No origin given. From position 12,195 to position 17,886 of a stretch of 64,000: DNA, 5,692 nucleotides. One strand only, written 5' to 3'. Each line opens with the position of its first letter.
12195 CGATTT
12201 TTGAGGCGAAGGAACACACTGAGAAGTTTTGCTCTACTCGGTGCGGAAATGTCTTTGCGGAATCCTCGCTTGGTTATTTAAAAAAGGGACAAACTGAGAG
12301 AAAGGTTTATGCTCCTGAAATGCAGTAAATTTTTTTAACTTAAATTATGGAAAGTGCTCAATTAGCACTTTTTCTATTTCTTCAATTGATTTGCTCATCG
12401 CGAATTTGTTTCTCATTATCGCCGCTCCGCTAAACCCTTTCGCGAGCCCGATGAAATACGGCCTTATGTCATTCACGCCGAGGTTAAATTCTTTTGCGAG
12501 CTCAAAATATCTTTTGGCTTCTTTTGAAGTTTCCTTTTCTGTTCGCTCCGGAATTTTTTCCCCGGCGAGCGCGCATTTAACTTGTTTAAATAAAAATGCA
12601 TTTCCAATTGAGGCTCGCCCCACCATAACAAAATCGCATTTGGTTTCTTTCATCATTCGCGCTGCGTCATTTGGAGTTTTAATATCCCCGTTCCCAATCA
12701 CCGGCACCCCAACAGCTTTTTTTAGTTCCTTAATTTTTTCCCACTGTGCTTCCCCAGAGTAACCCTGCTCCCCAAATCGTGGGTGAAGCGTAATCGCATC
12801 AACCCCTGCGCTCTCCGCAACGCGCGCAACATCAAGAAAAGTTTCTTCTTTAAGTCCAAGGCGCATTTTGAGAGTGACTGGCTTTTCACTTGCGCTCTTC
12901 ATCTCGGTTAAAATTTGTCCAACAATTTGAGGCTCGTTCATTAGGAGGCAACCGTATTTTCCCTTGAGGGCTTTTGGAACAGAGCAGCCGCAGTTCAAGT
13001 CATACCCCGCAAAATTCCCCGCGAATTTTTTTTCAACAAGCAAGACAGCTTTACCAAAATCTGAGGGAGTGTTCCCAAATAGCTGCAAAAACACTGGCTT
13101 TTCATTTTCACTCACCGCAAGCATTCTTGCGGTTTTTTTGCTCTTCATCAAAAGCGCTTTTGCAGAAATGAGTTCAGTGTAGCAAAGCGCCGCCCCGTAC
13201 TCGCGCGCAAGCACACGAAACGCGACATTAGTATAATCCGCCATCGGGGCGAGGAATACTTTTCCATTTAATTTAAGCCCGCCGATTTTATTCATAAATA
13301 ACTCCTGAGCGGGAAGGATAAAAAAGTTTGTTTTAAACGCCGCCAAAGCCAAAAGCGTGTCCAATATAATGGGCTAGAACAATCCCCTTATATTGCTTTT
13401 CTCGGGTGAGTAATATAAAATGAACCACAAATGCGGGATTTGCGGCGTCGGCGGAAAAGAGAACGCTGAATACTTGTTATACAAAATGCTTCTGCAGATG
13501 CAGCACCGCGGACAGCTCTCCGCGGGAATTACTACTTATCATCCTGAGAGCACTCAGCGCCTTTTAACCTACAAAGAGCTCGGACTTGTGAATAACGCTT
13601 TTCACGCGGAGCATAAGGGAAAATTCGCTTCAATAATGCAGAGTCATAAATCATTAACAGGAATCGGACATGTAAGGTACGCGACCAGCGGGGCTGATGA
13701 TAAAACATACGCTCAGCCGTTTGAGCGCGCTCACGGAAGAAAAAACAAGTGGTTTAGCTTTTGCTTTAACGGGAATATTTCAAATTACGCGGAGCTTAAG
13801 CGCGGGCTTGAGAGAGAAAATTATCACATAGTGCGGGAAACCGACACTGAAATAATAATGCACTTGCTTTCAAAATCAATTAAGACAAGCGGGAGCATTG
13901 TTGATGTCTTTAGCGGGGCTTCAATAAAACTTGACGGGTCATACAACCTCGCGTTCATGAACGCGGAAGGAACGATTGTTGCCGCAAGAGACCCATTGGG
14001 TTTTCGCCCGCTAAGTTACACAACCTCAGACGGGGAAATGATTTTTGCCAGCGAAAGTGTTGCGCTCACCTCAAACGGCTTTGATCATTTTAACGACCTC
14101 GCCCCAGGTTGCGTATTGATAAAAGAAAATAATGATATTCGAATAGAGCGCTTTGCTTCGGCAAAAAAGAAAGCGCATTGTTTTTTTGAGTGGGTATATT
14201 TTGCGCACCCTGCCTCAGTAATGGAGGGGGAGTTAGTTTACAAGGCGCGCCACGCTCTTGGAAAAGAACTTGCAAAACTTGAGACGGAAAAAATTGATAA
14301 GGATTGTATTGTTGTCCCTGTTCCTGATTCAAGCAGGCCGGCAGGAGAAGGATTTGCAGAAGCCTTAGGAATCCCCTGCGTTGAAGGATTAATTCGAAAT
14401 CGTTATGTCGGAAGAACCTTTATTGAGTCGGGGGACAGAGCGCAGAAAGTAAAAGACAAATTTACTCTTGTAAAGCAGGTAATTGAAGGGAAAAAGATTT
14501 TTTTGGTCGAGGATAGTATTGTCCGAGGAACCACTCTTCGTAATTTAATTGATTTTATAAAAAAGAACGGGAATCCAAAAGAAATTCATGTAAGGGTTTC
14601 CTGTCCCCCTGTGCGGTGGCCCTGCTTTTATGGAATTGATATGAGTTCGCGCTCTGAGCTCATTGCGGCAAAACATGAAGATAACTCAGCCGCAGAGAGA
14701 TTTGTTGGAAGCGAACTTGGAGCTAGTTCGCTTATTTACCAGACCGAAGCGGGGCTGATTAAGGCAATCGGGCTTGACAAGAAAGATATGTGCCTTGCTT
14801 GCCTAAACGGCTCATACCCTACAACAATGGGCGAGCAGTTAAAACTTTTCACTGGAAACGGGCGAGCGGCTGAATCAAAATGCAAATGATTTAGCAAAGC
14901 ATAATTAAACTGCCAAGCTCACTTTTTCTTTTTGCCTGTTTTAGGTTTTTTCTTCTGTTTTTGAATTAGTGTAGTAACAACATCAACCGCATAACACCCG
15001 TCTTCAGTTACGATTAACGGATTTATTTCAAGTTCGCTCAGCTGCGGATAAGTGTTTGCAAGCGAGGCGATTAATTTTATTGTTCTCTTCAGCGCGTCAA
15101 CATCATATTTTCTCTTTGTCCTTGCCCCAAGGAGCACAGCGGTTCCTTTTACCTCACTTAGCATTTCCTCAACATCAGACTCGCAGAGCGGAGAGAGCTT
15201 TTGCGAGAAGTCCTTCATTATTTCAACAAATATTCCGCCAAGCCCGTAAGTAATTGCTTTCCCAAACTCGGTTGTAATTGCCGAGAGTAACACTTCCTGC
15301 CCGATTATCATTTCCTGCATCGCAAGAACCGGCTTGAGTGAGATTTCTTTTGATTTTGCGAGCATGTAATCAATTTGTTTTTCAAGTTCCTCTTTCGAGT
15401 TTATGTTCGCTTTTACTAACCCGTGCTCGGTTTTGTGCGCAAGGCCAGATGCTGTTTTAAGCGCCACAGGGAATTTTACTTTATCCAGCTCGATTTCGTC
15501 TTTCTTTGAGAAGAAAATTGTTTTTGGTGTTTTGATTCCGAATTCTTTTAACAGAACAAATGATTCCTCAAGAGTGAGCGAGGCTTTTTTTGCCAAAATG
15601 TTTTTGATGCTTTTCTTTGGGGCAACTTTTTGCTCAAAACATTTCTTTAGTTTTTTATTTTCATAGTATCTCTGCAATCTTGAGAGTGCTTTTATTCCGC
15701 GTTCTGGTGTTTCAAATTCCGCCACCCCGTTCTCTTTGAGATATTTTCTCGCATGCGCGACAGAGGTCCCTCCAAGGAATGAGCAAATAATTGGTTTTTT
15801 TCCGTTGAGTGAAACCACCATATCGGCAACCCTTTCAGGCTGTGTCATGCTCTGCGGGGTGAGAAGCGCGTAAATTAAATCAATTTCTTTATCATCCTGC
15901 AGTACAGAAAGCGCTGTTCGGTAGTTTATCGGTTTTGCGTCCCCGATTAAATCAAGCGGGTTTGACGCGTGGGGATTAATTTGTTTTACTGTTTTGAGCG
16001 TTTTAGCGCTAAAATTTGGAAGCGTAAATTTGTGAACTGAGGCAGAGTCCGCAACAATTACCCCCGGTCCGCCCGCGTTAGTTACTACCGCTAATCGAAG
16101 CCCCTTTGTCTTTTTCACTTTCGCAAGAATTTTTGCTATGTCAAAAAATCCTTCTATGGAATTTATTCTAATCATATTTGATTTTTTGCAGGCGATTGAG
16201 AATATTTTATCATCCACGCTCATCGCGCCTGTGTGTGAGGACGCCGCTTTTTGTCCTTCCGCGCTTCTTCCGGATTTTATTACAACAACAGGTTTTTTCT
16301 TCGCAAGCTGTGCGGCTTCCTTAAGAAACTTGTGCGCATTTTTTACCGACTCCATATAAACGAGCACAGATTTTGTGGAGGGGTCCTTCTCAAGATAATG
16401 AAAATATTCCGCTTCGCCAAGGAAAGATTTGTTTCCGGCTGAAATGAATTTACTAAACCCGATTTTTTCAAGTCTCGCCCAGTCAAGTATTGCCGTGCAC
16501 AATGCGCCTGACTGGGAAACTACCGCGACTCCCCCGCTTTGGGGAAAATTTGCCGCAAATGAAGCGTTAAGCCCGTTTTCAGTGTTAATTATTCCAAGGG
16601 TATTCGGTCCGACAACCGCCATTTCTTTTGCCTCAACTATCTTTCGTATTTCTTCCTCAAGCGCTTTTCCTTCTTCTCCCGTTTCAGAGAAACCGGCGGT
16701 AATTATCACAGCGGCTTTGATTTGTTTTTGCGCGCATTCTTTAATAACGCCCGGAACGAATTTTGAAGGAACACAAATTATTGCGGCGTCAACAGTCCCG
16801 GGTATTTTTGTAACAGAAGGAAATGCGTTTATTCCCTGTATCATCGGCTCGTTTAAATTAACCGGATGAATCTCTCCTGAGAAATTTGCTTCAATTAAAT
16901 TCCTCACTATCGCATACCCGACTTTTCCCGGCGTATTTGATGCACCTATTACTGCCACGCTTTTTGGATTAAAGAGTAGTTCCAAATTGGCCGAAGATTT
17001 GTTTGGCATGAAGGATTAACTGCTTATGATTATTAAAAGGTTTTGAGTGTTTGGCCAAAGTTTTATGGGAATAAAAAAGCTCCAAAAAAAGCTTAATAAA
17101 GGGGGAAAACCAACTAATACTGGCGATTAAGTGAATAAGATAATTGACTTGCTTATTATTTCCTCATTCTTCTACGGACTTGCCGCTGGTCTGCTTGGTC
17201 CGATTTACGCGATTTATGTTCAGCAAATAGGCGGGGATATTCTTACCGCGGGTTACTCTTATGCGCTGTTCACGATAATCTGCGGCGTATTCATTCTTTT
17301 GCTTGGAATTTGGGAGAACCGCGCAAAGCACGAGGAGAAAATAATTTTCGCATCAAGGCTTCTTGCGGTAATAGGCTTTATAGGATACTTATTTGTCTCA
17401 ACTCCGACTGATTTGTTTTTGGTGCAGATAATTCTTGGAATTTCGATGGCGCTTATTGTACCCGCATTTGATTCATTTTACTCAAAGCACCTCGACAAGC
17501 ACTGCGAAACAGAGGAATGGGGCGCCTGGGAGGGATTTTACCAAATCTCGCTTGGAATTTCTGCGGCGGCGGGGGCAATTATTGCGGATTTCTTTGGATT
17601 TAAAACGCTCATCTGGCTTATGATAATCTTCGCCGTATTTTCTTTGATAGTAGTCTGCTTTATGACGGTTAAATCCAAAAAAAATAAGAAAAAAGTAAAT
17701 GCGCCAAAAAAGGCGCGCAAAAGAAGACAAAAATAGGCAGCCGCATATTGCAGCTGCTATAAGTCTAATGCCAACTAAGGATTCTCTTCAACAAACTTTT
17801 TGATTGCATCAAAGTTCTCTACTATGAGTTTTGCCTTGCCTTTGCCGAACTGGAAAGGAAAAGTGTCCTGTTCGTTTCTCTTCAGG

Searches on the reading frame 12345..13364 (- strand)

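Call 42: search_protein_families(library=pfam, proteins=[window:12345-13364:-], max_evalue=0.01)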
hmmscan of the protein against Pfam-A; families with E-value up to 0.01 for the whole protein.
window:12345-13364:- (339 aa): 3 families
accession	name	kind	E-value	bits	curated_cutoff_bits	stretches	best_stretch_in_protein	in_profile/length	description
PF01207.24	Dus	-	6.8e-72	242.6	20.4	1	38-330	2-298/311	Dihydrouridine synthase (Dus)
PF00724.26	Oxidored_FMN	-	1e-06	28.7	27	1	182-266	257-339/342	NADH:flavin oxidoreductase / NADH oxidase family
PF13378.12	MR_MLE_C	-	0.0042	17.3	29.4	0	193-251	70-128/219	Enolase C-terminal domain-like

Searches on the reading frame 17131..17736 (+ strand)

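Call 41: search_protein_families(library=pfam, proteins=[window:17131-17736:+], max_evalue=0.01)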
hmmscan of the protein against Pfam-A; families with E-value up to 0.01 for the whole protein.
window:17131-17736:+ (201 aa): 3 families
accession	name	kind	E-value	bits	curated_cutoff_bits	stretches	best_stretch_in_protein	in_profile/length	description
PF07690.21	MFS_1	-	5.1e-21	75.4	33.4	1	8-193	1-187/347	Major Facilitator Superfamily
PF12832.13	MFS_1_like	-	5.7e-06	26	25.2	1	13-193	9-192/373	MFS_1 like family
PF11368.13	DUF3169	-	0.00088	19.4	31.6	1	149-191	42-84/250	Protein of unknown function (DUF3169)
